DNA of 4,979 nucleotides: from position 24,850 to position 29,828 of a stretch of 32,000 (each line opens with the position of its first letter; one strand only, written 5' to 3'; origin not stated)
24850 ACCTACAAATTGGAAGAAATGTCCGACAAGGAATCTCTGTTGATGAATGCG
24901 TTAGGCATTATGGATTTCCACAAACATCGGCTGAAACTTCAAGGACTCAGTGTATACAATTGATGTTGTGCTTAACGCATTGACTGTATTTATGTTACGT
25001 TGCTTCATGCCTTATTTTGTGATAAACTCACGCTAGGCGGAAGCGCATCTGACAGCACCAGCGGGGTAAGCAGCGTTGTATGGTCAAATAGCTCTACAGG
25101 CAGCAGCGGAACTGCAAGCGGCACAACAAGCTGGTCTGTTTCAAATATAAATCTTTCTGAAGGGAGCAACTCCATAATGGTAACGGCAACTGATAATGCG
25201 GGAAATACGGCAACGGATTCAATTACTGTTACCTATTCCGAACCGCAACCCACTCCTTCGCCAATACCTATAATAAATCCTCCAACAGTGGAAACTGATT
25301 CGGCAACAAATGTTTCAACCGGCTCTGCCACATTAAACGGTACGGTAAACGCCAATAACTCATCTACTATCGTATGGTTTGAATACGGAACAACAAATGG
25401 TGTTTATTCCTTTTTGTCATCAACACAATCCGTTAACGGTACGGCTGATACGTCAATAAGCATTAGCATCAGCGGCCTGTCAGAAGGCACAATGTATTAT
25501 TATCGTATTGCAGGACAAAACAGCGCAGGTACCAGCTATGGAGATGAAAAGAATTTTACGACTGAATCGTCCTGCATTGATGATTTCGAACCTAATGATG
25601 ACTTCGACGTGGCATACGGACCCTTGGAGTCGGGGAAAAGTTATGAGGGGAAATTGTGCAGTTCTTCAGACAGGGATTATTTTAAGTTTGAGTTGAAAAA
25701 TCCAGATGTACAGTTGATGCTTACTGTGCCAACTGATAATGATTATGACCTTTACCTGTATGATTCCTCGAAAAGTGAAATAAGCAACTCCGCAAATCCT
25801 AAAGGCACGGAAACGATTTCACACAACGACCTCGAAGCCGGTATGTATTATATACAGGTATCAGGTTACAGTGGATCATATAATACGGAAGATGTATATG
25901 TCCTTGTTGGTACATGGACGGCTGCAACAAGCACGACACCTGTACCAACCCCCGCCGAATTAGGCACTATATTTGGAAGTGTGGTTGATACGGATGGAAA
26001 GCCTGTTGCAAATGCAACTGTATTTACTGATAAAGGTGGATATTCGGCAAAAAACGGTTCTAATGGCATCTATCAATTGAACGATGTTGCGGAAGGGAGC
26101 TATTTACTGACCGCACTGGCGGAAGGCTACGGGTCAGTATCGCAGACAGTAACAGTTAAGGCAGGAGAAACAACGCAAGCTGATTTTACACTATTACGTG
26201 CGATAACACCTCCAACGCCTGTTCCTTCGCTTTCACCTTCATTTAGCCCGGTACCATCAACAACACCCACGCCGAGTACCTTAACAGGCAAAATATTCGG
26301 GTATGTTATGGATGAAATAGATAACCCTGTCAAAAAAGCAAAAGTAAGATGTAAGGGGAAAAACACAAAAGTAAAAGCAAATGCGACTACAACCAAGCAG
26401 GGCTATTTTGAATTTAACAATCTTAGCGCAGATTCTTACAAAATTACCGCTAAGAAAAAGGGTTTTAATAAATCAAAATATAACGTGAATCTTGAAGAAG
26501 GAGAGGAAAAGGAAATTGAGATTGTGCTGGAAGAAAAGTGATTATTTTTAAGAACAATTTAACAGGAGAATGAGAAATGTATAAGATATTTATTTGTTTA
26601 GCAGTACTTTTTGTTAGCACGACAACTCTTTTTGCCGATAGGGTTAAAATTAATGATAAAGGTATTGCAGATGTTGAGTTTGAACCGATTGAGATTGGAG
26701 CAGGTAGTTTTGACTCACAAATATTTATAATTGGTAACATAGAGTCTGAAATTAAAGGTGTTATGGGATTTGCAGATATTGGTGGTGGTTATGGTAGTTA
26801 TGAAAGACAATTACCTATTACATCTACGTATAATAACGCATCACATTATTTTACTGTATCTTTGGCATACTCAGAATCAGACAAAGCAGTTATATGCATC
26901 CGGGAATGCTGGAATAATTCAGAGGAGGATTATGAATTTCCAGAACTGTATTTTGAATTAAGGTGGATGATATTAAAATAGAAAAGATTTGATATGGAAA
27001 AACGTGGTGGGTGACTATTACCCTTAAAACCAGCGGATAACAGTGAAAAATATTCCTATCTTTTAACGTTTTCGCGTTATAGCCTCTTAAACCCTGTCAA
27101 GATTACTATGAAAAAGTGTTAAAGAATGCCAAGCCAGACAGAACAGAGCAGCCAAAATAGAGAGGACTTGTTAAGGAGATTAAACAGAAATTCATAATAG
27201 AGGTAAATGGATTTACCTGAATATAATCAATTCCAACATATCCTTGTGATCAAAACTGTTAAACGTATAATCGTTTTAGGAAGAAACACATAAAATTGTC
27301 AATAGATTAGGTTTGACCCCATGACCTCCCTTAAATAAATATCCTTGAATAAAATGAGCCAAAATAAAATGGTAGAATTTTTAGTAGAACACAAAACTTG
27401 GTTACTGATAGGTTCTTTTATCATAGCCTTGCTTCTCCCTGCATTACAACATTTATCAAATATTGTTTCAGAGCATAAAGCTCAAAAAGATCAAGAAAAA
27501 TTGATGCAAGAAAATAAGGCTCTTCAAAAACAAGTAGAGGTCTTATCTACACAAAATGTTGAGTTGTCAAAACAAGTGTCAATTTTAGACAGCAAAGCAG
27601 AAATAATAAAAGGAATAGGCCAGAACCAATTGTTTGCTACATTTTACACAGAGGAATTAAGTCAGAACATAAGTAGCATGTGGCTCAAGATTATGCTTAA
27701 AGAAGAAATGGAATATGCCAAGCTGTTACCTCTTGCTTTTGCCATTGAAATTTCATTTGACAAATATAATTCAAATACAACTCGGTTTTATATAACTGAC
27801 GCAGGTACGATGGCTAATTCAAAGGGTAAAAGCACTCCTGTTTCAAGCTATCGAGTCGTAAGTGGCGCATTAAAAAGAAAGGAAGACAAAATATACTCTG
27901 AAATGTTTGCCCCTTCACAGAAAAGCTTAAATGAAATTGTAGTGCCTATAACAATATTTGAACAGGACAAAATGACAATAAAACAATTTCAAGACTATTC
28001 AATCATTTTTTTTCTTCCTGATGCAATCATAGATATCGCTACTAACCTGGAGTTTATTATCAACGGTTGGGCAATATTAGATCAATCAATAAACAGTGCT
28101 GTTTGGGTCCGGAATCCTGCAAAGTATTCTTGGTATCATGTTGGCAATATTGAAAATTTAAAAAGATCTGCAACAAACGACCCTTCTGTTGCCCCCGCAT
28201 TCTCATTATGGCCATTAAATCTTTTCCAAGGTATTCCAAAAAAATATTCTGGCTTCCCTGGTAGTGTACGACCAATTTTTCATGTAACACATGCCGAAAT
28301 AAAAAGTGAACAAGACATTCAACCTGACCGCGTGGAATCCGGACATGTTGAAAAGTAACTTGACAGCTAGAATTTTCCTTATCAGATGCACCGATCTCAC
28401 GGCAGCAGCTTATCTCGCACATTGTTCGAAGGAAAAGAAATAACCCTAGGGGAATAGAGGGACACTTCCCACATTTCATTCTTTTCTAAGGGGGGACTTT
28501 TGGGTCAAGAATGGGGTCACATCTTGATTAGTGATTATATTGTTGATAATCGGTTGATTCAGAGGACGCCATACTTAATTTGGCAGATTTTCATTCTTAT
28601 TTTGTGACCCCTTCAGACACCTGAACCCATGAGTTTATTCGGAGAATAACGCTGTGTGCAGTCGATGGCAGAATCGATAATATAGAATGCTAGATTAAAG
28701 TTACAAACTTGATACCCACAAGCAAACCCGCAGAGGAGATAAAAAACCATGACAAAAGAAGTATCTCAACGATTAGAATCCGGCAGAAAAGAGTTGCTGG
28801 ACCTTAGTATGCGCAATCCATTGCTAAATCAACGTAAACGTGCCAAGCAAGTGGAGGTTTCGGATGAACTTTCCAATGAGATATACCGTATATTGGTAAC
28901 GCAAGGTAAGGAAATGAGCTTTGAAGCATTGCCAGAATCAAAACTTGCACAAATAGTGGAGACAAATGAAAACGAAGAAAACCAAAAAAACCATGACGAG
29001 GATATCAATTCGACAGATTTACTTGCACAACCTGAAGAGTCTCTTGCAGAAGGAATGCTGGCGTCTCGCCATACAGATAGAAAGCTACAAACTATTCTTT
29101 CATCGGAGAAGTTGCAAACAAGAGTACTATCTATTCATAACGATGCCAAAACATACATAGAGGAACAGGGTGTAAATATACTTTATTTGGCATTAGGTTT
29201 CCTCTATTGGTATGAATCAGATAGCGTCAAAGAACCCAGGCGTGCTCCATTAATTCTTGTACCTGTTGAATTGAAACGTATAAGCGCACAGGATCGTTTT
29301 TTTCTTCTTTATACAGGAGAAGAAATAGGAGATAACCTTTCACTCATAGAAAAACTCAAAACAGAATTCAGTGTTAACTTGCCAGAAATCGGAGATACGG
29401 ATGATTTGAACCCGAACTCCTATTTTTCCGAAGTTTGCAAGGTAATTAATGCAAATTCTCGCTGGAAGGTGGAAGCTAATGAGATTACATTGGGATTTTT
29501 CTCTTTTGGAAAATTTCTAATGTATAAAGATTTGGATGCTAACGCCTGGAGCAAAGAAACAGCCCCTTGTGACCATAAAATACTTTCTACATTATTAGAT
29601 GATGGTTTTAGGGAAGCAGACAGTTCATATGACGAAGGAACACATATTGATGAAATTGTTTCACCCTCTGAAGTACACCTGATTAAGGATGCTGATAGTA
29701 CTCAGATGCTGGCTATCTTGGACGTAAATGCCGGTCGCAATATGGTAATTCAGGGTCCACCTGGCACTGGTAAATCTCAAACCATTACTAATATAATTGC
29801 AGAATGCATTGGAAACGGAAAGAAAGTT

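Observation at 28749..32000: Giant ORF missing from the ORF track: DUF4011 SF1 helicase, an Hhe-like single-gene defence candidate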

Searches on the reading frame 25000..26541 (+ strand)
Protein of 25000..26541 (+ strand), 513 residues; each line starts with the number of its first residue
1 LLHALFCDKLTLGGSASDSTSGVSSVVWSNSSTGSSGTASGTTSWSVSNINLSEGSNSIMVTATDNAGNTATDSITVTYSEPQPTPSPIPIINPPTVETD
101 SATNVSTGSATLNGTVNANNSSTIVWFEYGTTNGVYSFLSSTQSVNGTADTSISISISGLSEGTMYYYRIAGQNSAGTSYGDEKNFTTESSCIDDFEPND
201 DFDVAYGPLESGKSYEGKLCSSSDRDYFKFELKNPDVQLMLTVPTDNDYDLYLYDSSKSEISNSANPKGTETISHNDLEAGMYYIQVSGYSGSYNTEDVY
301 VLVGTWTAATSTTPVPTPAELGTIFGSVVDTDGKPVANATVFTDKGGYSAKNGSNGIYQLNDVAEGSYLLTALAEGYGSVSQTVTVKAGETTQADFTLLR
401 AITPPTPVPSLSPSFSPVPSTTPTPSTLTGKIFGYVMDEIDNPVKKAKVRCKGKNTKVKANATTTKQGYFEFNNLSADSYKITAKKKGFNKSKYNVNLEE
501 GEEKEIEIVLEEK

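Call 32: search_protein_families(library=pfam, proteins=[window:25000-26541:+], max_evalue=0.001)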
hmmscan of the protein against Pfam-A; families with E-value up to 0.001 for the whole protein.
window:25000-26541:+ (513 aa): 14 families
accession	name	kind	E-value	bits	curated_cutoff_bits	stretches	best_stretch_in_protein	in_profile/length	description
PF13620.12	CarboxypepD_reg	-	2.3e-30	105.2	32.3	2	323-398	1-81/82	Carboxypeptidase regulatory-like domain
PF13715.12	CarbopepD_reg_2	-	3.1e-18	66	32.2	2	324-398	1-76/88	CarboxypepD_reg-like domain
PF04151.21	PPC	-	2.9e-08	34.9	25.9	1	224-289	1-70/70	Bacterial pre-peptidase C-terminal domain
PF08308.17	PEGA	-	2.1e-07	31.2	20.8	1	360-398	29-67/71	PEGA domain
PF09430.16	EMC7_beta-sandw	-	8.6e-07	29.6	26.6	0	456-502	18-63/122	ER membrane protein complex subunit 7, beta-sandwich domain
PF22352.2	K319L-like_PKD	-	1.8e-06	28.3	27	1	9-78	13-83/84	K319L-like, PKD domain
PF19077.6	Big_13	-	3.8e-06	27.8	27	1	23-78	40-99/102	Bacterial Ig-like domain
PF12985.13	DUF3869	-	1.2e-05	25.8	24.5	1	323-390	7-72/85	Domain of unknown function (DUF3869)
PF09136.16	Glucodextran_B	-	1.8e-05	25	27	1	48-79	50-81/83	Glucodextranase, domain B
PF14686.12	fn3_3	-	5.9e-05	23.2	24.4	1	345-393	24-74/75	Polysaccharide lyase family 4, domain II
PF17210.9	SdrD_B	-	6.5e-05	23.5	29.7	1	438-495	18-76/112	SdrD B-like domain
PF15976.11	CooC_C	-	9.8e-05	22.8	29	0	322-369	17-62/93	CS1-pili formation C-terminal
PF17802.7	SpaA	-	0.0003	21.3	23.1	0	441-508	12-87/91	Prealbumin-like fold domain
PF20598.4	DUF6795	-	0.0005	20.8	27.4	0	442-477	10-48/103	Domain of unknown function (DUF6795)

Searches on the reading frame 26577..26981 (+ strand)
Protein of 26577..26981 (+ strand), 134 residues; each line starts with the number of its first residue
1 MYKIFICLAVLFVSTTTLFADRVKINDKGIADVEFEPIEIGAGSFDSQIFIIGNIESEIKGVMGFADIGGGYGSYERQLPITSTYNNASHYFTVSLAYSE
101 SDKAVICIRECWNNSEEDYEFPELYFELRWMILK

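Call 32: search_protein_families(library=pfam, proteins=[window:26577-26981:+], max_evalue=0.001)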
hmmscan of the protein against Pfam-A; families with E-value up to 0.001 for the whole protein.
window:26577-26981:+ (134 aa): 0 families

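Call 33: search_protein_families(library=padloc, proteins=[window:26577-26981:+], max_evalue=0.001)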
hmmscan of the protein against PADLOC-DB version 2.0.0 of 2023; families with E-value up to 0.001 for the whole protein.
window:26577-26981:+ (134 aa): 0 families

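Call 40: find_encoding_contigs(protein=window:26577-26981:+, flank=10000, max_places=10)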
Protein window:26577-26981:+ (134 aa): 7 contigs read that carry it; 6 places shown.
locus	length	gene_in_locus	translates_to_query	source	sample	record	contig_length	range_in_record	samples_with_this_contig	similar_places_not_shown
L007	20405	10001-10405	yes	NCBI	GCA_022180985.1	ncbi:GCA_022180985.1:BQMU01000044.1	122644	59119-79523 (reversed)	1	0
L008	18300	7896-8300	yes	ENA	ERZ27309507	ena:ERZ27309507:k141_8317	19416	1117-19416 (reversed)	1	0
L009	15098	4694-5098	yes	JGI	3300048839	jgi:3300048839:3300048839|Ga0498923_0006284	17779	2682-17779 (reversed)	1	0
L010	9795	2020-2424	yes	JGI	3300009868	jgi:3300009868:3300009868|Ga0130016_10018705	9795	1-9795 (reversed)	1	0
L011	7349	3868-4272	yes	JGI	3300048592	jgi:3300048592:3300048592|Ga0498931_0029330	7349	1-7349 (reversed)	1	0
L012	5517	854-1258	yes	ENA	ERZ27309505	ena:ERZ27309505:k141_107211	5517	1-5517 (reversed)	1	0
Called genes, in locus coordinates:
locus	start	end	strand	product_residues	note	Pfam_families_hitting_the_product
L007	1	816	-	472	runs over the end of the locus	PF00224:PK, PF03328:HpcH_HpaI (weak), PF02887:PK_C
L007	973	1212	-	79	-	-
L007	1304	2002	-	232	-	PF20582:UPF0758_N, PF14520:HHH_5 (faint), PF04002:RadC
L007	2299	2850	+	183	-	PF10050:DUF2284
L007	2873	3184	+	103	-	PF05597:Phasin (weak)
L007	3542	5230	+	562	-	PF03109:ABC1, PF27536:UbiB_helical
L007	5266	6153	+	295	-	PF02899:Phage_int_SAM_1, PF00589:Phage_integrase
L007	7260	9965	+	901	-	PF22904:NOMO1-like_2nd (faint), PF09136:Glucodextran_B (weak), PF17957:Big_7 (weak), PF22352:K319L-like_PKD (weak), PF13620:CarboxypepD_reg, PF13715:CarbopepD_reg_2, PF13620:CarboxypepD_reg, PF13715:CarbopepD_reg_2, +2 more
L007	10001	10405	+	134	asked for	-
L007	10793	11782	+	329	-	-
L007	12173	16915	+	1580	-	PF13195:DUF4011, PF13086:AAA_11 (weak), PF13245:AAA_19 (faint), PF13604:AAA_30 (faint), PF13086:AAA_11, PF13087:AAA_12, PF18741:MTES_1575, PF11784:DUF3320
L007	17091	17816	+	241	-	-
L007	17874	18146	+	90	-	-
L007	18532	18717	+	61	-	PF18506:RelB-like (weak)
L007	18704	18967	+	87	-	PF05016:ParE_toxin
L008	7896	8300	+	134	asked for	-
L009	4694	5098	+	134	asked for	-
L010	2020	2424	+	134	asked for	-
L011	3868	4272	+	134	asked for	-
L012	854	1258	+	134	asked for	-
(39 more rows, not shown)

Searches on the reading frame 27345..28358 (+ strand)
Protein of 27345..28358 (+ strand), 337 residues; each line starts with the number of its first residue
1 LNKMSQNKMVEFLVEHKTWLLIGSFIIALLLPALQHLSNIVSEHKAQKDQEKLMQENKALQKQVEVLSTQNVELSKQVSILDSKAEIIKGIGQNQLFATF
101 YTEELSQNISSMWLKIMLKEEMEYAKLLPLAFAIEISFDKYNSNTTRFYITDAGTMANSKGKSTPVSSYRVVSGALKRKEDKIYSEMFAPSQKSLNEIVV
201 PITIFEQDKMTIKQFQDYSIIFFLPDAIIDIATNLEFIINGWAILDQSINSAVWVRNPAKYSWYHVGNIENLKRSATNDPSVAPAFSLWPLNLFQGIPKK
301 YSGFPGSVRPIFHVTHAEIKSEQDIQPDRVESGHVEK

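Call 32: search_protein_families(library=pfam, proteins=[window:27345-28358:+], max_evalue=0.001)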
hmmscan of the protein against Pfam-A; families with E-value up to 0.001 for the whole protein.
window:27345-28358:+ (337 aa): 0 families

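Call 33: search_protein_families(library=padloc, proteins=[window:27345-28358:+], max_evalue=0.001)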
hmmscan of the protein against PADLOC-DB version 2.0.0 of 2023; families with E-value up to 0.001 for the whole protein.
window:27345-28358:+ (337 aa): 0 families

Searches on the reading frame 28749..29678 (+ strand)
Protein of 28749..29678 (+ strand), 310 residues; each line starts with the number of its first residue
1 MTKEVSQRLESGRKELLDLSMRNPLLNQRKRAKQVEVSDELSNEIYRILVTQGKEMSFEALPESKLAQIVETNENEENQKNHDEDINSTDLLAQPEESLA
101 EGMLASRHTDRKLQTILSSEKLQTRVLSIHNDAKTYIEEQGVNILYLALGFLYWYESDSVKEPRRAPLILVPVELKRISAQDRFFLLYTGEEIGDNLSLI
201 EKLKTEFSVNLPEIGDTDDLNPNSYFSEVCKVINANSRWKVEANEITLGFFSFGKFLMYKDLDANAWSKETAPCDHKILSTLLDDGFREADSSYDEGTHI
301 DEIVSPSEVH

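Call 52: predict_structure(alignment_id=A2)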
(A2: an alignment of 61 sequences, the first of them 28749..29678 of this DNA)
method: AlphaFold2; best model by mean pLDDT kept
length: 310 residues; sequences in the alignment: 61
mean_pLDDT: 79.6   pTM: 0.71
mean pLDDT of the five models: 79.6, 78.7, 78.6, 78.3, 77.3
residues with pLDDT >= 90: 125; 70-90: 87; 50-70: 82; < 50: 16
segments of 3 or more residues with pLDDT < 50: 80-84, 137-140, 254-257
pLDDT, mean of each block of 10 residues (from residue 1): 66 60 76 89 97 95 84 64 51 58 75 92 91 63 83 94 94 89 88 88 92 92 97 95 96 52 61 64 66 82 76
secondary structure, 60 per line:
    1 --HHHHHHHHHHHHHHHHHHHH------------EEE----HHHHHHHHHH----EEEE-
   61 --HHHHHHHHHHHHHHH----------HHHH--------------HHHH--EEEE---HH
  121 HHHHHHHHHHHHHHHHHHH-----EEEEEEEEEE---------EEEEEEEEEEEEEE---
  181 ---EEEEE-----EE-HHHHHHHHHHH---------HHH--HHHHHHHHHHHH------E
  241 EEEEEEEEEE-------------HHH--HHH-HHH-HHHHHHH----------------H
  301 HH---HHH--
elements in order: H3-22 E35-37 H42-51 E56-59 H63-77 H88-91 H106-109 E112-115 H119-139 E145-154 E164-177 E184-188 H197-207 H222-233 E240-250 H277-283

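Call 56: fold_search(model_id=the predicted structure, library=pdb)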
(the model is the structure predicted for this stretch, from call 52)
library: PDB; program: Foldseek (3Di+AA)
matches with E <= 10: 231; with E <= 0.001: 0
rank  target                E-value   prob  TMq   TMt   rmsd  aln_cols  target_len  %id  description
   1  7ell_h                3.4e-01  0.07  0.12  0.07  16.4       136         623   10  In situ structure of capping enzyme lambda2, penetration protein mu1 of mammalian reovirus capsid asymmetric unit. (released 2021-10-20)
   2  5gkj_A                7.1e-01  0.03  0.08  0.11  21.1       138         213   14  Structure of EndoMS in apo form (released 2016-11-02)
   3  7u5h_A                8.5e-01  0.04  0.11  0.09  10.3       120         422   12  Cryo-EM Structure of DNPEP (released 2022-12-14)
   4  9dp5_B                9.0e-01  0.11  0.08  0.08   8.6        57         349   16  Crystal Structure of Hydra Adenosine Deaminase Acting on RNA (ADAR) Deaminase Domain (released 2025-03-26)
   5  7drt_B                1.3e+00  0.02  0.09  0.06   9.7       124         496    9  Human Wntless in complex with Wnt3a (released 2021-07-14)
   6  1y0r                  1.3e+00  0.02  0.06  0.06  15.9       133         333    6  Crystal structure of the tetrahedral aminopeptidase from P. horikoshii (released 2005-03-01)
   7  7n3v_B                1.4e+00  0.02  0.06  0.07  10.2        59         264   10  Crystal structure of Mycobacterium smegmatis LmcA (released 2022-04-13)
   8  9dp5_A                1.5e+00  0.09  0.09  0.08   8.4        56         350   16  Crystal Structure of Hydra Adenosine Deaminase Acting on RNA (ADAR) Deaminase Domain (released 2025-03-26)
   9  9ch7_G                1.7e+00  0.02  0.08  0.09  15.2        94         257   15  Structure of the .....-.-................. (SonM) and RiPP precursor (SonA-Y62A) heteromeric complex (bound to SAH - s (released 2025-01-29)
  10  6gef_F                1.8e+00  0.04  0.12  0.10   7.8        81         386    7  X-ray structure of the Yersinia pseudotuberculosis ATPase DotB (released 2018-05-30)
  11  8oiq_BX               1.8e+00  0.02  0.08  0.10  15.8        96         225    9  39S mammalian mitochondrial large ribosomal subunit with mtRF1 and P-site tRNA (released 2023-06-14)
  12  7z1z_D                1.8e+00  0.02  0.06  0.08  16.3        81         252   12  MVV strand transfer complex (STC) intasome in complex with LEDGF/p75 at 3.5 A resolution (released 2022-05-11)
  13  7qh6_5                1.8e+00  0.02  0.12  0.10  20.8       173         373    9  Cryo-EM structure of the human mtLSU assembly intermediate upon MRM2 depletion - class 1 (released 2022-03-02)
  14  6vt1_A                1.8e+00  0.01  0.09  0.09  16.4       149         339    9  Naegleria gruberi RNA ligase D172A mutant apo (released 2020-04-08)
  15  7nsi_BT               1.9e+00  0.02  0.08  0.09  15.2        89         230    6  55S mammalian mitochondrial ribosome with mtRRF (pre) and tRNA(P/E) (released 2021-06-02)
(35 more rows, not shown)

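Call 94: search_protein_representatives(protein=window:28749-29678:+)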
Query: 310 residues. Proteins with E-value up to 0.001 (for the whole library): 6507; up to 1e-10: 4642; up to 1e-30: 1121. The best 150 are listed.
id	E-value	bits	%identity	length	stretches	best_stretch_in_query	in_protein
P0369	4.1e-112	390.7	59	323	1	1-310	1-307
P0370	1.1e-102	359.8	86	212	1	1-206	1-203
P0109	3.1e-86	305.8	51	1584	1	3-307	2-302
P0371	2.9e-83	296.0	54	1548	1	4-307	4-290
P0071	5.6e-83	295.1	51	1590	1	5-308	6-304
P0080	4.9e-82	292.0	46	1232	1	1-310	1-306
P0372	2.0e-79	283.5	48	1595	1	4-310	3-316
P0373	2.4e-77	276.6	50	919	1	3-293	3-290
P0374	5.6e-77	275.4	49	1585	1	2-301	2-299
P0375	1.6e-76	273.9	52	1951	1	5-310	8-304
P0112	2.6e-76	273.3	45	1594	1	3-309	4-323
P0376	2.6e-76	273.2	47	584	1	2-309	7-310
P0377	8.4e-76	271.6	49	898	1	4-310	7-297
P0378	6.0e-75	268.8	50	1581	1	3-307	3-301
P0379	3.7e-74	266.2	53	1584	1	4-307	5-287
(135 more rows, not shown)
